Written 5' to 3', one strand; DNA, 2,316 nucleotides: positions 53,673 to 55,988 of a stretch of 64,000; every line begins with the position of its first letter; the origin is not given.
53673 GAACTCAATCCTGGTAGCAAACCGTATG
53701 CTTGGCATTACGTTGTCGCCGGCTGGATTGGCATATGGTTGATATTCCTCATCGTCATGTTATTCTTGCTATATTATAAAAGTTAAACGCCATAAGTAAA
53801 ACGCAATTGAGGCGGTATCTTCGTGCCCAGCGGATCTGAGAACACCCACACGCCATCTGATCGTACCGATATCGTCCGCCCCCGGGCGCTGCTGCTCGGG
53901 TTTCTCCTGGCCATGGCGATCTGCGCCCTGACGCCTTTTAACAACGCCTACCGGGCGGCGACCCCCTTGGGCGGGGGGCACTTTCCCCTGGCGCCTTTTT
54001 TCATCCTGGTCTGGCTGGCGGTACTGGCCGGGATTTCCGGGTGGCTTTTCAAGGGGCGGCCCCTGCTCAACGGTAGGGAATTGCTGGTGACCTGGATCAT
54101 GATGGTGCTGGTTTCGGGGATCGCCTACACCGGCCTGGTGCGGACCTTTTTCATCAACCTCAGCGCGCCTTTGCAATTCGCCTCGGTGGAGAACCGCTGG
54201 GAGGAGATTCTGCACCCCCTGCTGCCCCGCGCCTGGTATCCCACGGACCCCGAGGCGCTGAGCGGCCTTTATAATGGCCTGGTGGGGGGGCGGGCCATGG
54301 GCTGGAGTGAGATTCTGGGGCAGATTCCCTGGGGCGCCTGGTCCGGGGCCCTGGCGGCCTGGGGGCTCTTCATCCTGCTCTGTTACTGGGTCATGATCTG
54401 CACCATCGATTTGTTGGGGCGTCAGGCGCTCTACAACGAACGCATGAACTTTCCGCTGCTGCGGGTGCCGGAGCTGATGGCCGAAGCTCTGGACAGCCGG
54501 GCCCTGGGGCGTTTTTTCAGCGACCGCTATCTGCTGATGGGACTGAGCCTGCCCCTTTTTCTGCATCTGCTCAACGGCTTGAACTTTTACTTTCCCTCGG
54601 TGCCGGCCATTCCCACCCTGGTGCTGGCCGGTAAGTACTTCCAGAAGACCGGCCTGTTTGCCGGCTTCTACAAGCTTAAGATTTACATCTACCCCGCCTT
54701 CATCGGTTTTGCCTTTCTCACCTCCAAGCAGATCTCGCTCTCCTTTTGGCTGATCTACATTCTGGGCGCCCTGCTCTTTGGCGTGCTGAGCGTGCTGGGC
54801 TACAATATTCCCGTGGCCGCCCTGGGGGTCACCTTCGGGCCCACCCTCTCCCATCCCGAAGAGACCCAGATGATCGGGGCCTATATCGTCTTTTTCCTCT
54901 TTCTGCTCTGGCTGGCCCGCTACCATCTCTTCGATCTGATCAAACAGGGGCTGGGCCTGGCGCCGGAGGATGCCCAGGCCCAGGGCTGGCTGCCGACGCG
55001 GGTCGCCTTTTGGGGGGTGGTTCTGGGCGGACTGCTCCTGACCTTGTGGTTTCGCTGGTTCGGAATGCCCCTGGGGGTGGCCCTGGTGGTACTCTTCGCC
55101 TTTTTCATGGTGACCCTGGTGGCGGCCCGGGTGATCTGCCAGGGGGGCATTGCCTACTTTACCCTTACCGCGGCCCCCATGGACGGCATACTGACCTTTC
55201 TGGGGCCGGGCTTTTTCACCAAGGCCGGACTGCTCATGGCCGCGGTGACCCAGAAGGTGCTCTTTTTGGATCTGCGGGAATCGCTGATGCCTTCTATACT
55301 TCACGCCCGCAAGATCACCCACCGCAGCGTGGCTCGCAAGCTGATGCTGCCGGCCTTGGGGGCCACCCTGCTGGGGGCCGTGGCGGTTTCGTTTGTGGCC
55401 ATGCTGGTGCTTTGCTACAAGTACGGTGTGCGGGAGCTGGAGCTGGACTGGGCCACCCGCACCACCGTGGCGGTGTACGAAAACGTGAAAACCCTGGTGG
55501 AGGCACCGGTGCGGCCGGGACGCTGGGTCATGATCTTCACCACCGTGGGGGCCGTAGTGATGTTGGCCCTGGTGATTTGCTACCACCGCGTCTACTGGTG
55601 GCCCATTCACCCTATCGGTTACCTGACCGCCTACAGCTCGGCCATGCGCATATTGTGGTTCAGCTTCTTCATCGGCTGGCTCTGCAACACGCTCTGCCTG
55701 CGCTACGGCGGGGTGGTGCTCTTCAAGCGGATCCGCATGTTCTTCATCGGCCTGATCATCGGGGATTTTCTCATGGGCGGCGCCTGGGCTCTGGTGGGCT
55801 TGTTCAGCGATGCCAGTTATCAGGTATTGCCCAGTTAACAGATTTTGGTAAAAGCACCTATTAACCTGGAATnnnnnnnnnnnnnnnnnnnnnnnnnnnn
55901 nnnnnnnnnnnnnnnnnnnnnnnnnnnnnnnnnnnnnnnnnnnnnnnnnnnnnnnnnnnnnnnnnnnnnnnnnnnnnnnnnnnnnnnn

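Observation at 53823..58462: Two roughly 650-670-aa polytopic membrane proteins of unrecognised family terminating the ABC/FtsX cluster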

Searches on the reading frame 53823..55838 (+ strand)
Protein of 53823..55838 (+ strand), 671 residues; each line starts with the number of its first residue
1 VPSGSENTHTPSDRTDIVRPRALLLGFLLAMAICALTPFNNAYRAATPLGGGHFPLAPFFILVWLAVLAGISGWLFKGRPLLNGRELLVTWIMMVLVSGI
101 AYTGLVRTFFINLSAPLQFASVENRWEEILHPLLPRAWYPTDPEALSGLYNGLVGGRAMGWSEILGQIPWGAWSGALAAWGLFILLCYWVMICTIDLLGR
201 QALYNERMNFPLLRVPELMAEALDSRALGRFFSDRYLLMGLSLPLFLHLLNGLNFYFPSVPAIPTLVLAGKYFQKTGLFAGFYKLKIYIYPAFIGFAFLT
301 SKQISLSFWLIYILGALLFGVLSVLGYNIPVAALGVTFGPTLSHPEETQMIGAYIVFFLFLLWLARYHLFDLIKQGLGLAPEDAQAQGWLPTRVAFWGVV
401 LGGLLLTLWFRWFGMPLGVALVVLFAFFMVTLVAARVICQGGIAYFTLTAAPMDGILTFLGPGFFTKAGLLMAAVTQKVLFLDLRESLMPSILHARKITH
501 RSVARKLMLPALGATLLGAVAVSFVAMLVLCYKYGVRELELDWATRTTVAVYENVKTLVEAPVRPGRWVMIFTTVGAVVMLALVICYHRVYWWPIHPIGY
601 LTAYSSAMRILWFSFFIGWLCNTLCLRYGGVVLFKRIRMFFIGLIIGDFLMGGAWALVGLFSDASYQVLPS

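Call 6: search_protein_families(library=pfam, proteins=[window:53823-55838:+], max_evalue=0.01)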
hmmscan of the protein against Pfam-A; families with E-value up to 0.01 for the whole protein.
window:53823-55838:+ (671 aa): 2 families
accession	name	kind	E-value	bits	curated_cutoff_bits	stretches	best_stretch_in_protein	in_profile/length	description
PF20581.3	DUF6785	-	8.4e-160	533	25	1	19-535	1-498/498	Family of unknown function (DUF6785)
PF20580.3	DUF6784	-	1.4e-36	125.2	26.4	1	570-669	1-100/101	Domain of unknown function (DUF6784)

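Call 7: search_protein_families(library=ncbifam, proteins=[window:53823-55838:+], max_evalue=0.01)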
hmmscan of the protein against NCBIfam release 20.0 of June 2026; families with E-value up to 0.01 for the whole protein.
window:53823-55838:+ (671 aa): 0 families

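Call 12: find_homologous_proteins(query=window:53823-55838:+)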
Query window:53823-55838:+ (671 aa): 1317 proteins with E <= 0.001 among 8000 candidates; the best 120 are listed.
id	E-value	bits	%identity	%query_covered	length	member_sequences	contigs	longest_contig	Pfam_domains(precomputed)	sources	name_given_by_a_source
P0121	0.0e+0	1505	100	100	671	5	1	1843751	PF20580.4,PF20581.4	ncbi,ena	-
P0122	0.0e+0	1309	87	98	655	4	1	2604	PF20580.4,PF20581.4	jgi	-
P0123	0.0e+0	1059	69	100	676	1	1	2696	PF20580.4,PF20581.4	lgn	-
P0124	0.0e+0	1056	72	97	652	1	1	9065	PF20580.4,PF20581.4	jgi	jgi:hypothetical protein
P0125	0.0e+0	1056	68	100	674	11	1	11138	PF20580.4,PF20581.4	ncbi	-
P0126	0.0e+0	1053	68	99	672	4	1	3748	PF20580.4,PF20581.4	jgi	-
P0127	0.0e+0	1051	69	97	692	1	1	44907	PF20580.4,PF20581.4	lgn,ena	-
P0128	0.0e+0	1048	68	97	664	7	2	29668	PF20580.4,PF20581.4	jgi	-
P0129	0.0e+0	1044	68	100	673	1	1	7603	PF20580.4,PF20581.4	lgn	-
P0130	0.0e+0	1044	69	97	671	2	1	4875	PF20580.4,PF20581.4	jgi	jgi:hypothetical protein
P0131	0.0e+0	1044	68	100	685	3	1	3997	PF20580.4,PF20581.4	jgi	-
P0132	0.0e+0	1044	68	99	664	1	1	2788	PF20580.4,PF20581.4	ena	-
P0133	0.0e+0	1042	68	98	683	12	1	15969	PF20580.4,PF20581.4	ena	-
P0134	0.0e+0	1039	68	99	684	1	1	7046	PF20580.4,PF20581.4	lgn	-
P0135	0.0e+0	1038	67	100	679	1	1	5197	PF20580.4,PF20581.4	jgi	-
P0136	0.0e+0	1038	67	100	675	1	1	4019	PF20580.4,PF20581.4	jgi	jgi:hypothetical protein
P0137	0.0e+0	1036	68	100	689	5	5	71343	PF20580.4,PF20581.4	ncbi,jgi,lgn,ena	-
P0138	0.0e+0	1034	68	100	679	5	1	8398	PF20580.4,PF20581.4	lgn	-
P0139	0.0e+0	1033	66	100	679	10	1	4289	PF20580.4,PF20581.4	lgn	-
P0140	0.0e+0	1033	69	100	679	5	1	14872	PF20580.4,PF20581.4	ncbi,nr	ncbi:MAG: hypothetical protein P1P89_18995 [Desulfobacterales bacterium]|nr:hypothetical protein [De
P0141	0.0e+0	1033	68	100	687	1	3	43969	PF20580.4,PF20581.4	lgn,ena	-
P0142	0.0e+0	1033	68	97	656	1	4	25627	PF20580.4,PF20581.4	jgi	-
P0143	0.0e+0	1032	67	99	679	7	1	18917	PF20580.4,PF20581.4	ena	-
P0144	0.0e+0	1031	67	100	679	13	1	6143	PF20580.4,PF20581.4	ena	-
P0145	0.0e+0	1030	66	100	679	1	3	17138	PF20580.4,PF20581.4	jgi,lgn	-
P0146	0.0e+0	1030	66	100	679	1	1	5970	PF20580.4,PF20581.4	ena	-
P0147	0.0e+0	1030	66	100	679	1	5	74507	PF20580.4,PF20581.4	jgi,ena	jgi:hypothetical protein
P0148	0.0e+0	1030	67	100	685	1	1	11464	PF20580.4,PF20581.4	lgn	-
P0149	0.0e+0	1029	67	100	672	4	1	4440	PF20580.4,PF20581.4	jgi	-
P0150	0.0e+0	1028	66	100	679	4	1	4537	PF20580.4,PF20581.4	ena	-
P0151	0.0e+0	1028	67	99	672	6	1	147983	PF20580.4,PF20581.4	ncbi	-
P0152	0.0e+0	1027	67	98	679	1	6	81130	PF20580.4,PF20581.4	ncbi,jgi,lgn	ncbi:MAG: hypothetical protein PVG35_02110 [Desulfobacterales bacterium]|jgi:hypothetical protein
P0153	0.0e+0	1027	66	100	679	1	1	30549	PF20580.4,PF20581.4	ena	-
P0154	0.0e+0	1027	66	100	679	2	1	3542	PF20580.4,PF20581.4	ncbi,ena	-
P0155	0.0e+0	1026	66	99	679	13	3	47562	PF20580.4,PF20581.4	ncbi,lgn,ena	-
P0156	0.0e+0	1026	66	100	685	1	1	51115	PF20580.4,PF20581.4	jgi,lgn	-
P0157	0.0e+0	1026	65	100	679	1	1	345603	PF20580.4,PF20581.4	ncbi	-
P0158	0.0e+0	1026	66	99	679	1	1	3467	PF20580.4,PF20581.4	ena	-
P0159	0.0e+0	1026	69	97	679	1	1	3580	PF20580.4,PF20581.4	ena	-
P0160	0.0e+0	1026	66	98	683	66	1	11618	PF20580.4,PF20581.4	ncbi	-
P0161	0.0e+0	1025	66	100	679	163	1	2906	PF20580.4,PF20581.4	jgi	-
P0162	0.0e+0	1025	66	100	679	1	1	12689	PF20580.4,PF20581.4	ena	-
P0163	0.0e+0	1025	66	100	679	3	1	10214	PF20580.4,PF20581.4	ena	-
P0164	0.0e+0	1024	67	100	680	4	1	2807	PF20580.4,PF20581.4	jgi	jgi:hypothetical protein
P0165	0.0e+0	1024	65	99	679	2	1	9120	PF20580.4,PF20581.4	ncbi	-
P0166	0.0e+0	1024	66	99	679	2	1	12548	PF20580.4,PF20581.4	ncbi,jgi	ncbi:MAG: hypothetical protein PVG96_04000 [Desulfobacterales bacterium]|jgi:hypothetical protein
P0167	0.0e+0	1024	66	100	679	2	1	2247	PF20580.4,PF20581.4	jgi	-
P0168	0.0e+0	1024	66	100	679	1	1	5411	PF20580.4,PF20581.4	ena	-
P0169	0.0e+0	1024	65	100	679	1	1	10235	PF20580.4,PF20581.4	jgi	jgi:hypothetical protein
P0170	0.0e+0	1023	66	99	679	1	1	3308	PF20580.4,PF20581.4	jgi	jgi:hypothetical protein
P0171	0.0e+0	1023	66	100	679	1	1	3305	PF20580.4,PF20581.4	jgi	jgi:hypothetical protein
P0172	0.0e+0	1023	66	100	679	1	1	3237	PF20580.4,PF20581.4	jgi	jgi:hypothetical protein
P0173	0.0e+0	1023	67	100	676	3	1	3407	PF20580.4,PF20581.4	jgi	jgi:hypothetical protein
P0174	0.0e+0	1022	66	100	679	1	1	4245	PF20580.4,PF20581.4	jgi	jgi:hypothetical protein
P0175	0.0e+0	1022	66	100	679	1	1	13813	PF20580.4,PF20581.4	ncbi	ncbi:MAG: hypothetical protein P8X80_12285 [Desulfobacterales bacterium]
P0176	0.0e+0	1022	67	100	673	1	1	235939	PF20580.4,PF20581.4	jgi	jgi:Family of unknown function (DUF6785)/Domain of unknown function (DUF6784)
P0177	0.0e+0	1021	65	100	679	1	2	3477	PF20580.4,PF20581.4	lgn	-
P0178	0.0e+0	1021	66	100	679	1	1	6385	PF20580.4,PF20581.4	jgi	jgi:hypothetical protein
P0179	0.0e+0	1021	66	100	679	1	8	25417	PF20580.4,PF20581.4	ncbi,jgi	ncbi:MAG: hypothetical protein PVF71_06570 [Desulfobacterales bacterium]|jgi:hypothetical protein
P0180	0.0e+0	1021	66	100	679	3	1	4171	PF20580.4,PF20581.4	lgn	-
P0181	0.0e+0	1020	66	100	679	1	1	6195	PF20580.4,PF20581.4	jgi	jgi:hypothetical protein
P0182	0.0e+0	1020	67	98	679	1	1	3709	PF20580.4,PF20581.4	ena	-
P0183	0.0e+0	1020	66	100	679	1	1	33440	PF20580.4,PF20581.4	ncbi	-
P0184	0.0e+0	1020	66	99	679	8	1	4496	PF20580.4,PF20581.4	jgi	jgi:hypothetical protein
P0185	0.0e+0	1019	67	100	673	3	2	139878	PF20580.4,PF20581.4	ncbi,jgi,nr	ncbi:MAG: hypothetical protein JRH18_18660 [Deltaproteobacteria bacterium]|nr:hypothetical protein [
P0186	0.0e+0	1019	66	99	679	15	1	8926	PF20580.4,PF20581.4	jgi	jgi:hypothetical protein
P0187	0.0e+0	1019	66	100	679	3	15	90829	PF20580.4,PF20581.4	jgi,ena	jgi:hypothetical protein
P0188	0.0e+0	1018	66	99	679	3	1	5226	PF20580.4,PF20581.4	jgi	jgi:hypothetical protein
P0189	0.0e+0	1018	66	100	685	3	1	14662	PF20580.4,PF20581.4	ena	-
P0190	0.0e+0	1018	68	99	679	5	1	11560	PF20580.4,PF20581.4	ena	-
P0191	0.0e+0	1017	66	100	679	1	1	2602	PF20580.4,PF20581.4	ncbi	-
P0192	0.0e+0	1017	66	99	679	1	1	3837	PF20580.4,PF20581.4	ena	-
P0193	0.0e+0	1017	66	100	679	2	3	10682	PF20580.4,PF20581.4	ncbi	-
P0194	0.0e+0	1016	66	99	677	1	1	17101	PF20580.4,PF20581.4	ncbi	-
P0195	0.0e+0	1015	67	99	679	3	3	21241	PF20580.4,PF20581.4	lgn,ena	-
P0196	0.0e+0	1015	67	99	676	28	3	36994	PF20580.4,PF20581.4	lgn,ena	-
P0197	0.0e+0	1015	66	100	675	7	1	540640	PF20580.4,PF20581.4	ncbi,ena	-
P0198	0.0e+0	1015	66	99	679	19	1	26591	PF20580.4,PF20581.4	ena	-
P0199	0.0e+0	1014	64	100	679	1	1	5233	PF20580.4,PF20581.4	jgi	jgi:hypothetical protein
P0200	0.0e+0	1014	67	100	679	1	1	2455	PF20580.4,PF20581.4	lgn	-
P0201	0.0e+0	1014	65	100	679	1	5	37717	PF20580.4,PF20581.4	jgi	jgi:hypothetical protein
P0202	0.0e+0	1013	66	100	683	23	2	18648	PF20580.4,PF20581.4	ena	-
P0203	0.0e+0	1013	64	100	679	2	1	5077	PF20580.4,PF20581.4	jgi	jgi:hypothetical protein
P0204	0.0e+0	1013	66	100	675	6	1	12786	PF20580.4,PF20581.4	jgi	jgi:hypothetical protein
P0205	0.0e+0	1012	67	100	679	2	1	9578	PF20580.4,PF20581.4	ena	-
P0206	0.0e+0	1012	67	99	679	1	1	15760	PF20580.4,PF20581.4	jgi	-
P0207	0.0e+0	1012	67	100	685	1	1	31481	PF20580.4,PF20581.4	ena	-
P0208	0.0e+0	1012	67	100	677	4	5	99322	PF20580.4,PF20581.4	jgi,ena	jgi:hypothetical protein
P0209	0.0e+0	1012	66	99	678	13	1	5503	PF20580.4,PF20581.4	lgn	-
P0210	0.0e+0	1011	66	97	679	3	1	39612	PF20580.4,PF20581.4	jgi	jgi:hypothetical protein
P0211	0.0e+0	1011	65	100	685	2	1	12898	PF20580.4,PF20581.4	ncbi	-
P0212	0.0e+0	1011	66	100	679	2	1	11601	PF20580.4,PF20581.4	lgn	-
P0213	1.4e-298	1010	64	100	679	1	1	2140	PF20580.4,PF20581.4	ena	-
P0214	1.4e-298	1010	65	100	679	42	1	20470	PF20580.4,PF20581.4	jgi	jgi:hypothetical protein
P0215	1.4e-298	1010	65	99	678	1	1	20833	PF20580.4,PF20581.4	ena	-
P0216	1.7e-298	1010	66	100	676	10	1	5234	PF20580.4,PF20581.4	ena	-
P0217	1.8e-298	1010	68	98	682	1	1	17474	PF20580.4,PF20581.4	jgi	jgi:hypothetical protein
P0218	2.1e-298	1010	64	100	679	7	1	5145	PF20580.4,PF20581.4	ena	-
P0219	2.1e-298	1010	65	99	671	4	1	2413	PF20580.4,PF20581.4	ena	-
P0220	2.2e-298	1010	66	100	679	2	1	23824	PF20580.4,PF20581.4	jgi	jgi:hypothetical protein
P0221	2.3e-298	1010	66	100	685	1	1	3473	PF20580.4,PF20581.4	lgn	-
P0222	2.5e-298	1010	65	100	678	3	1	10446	PF20580.4,PF20581.4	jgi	-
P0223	2.8e-298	1009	67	99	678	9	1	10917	PF20580.4,PF20581.4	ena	-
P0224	3.7e-298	1009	66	100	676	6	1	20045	PF20580.4,PF20581.4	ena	-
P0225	4.2e-298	1009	65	100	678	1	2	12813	PF20580.4,PF20581.4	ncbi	ncbi:MAG: DUF6785 family protein [Desulfobacterales bacterium]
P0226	5.2e-298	1009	65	99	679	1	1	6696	PF20580.4,PF20581.4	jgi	-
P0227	5.5e-298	1008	65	100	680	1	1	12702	PF20580.4,PF20581.4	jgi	-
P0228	1.2e-297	1007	66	99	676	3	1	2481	PF20580.4,PF20581.4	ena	-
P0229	1.2e-297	1007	65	99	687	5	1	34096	PF20580.4,PF20581.4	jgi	-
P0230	1.2e-297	1007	67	99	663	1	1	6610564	PF20580.4,PF20581.4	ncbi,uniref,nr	ncbi:hypothetical protein DENIS_3918 [Desulfonema ishimotonii]|uniref:Uncharacterized protein n=1 Ta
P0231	2.1e-297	1007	65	100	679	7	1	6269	PF20580.4,PF20581.4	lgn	-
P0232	2.5e-297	1006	65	99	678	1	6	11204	PF20580.4,PF20581.4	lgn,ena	-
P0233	2.6e-297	1006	66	97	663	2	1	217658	PF20580.4,PF20581.4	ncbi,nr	ncbi:MAG: hypothetical protein JW786_04430 [Desulfobacterales bacterium]|nr:hypothetical protein [De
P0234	2.6e-297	1006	64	100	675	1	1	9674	PF20580.4,PF20581.4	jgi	jgi:hypothetical protein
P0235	2.7e-297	1006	65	100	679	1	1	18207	PF20580.4,PF20581.4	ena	-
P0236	3.0e-297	1006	64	99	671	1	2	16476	PF20580.4,PF20581.4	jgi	-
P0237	3.2e-297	1006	64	99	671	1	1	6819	PF20580.4,PF20581.4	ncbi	-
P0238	3.3e-297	1006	65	100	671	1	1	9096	PF20580.4,PF20581.4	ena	-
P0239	3.5e-297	1006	64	100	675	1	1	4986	PF20580.4,PF20581.4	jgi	jgi:hypothetical protein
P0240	3.9e-297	1006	65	100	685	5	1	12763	PF20580.4,PF20581.4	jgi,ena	-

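Call 15: search_solved_structures(query=window:53823-55838:+, max_evalue=10)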
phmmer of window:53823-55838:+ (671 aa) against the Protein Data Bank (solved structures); distinct sequences matched with E-value up to 10: 2.
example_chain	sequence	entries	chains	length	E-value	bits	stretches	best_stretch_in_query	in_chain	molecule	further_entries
7svi_A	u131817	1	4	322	1.2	10.7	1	367-405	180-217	Choloylglycine hydrolase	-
7svf_A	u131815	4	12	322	1.2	10.7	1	367-405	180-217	Choloylglycine hydrolase | Conjugated bile salt hydrolase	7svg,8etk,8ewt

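Call 24: find_encoding_contigs(protein=P0230, flank=10000, max_places=2)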
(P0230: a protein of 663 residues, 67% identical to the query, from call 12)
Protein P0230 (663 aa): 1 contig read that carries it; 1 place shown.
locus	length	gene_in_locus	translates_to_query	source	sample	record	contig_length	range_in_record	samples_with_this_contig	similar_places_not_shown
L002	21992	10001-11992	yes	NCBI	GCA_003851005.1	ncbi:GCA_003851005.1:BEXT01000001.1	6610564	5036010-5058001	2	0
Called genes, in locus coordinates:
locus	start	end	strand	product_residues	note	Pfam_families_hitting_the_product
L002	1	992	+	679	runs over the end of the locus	PF01627:Hpt, PF02895:H-kinase_dim, PF02518:HATPase_c, PF01584:CheW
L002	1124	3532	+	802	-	PF22673:MCP-like_PDC_1, PF00672:HAMP, PF18947:HAMP_2, PF00015:MCPsignal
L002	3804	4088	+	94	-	-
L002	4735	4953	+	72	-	-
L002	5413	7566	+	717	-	PF00270:DEAD, PF04851:ResIII (weak), PF00271:Helicase_C, PF16124:RecQ_Zn_bind, PF09382:RQC, PF00570:HRDC, PF14493:HTH_40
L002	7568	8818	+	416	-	PF01555:N6_N4_Mtase (faint)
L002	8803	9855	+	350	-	PF09571:RE_XcyI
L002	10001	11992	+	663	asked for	PF20581:DUF6785, PF20580:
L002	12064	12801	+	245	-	PF14371:DUF4412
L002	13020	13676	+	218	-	PF14371:DUF4412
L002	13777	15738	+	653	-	-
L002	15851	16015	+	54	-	-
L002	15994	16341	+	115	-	PF00082:Peptidase_S8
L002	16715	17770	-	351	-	PF00005:ABC_tran, PF13304:AAA_21 (faint), PF08402:TOBE_2 (weak)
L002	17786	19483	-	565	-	PF00528:BPD_transp_1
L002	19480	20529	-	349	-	PF13531:SBP_bac_11, PF01547:SBP_bac_1, PF13416:SBP_bac_8, PF13343:SBP_bac_6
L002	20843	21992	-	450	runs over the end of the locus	PF07787:TMEM43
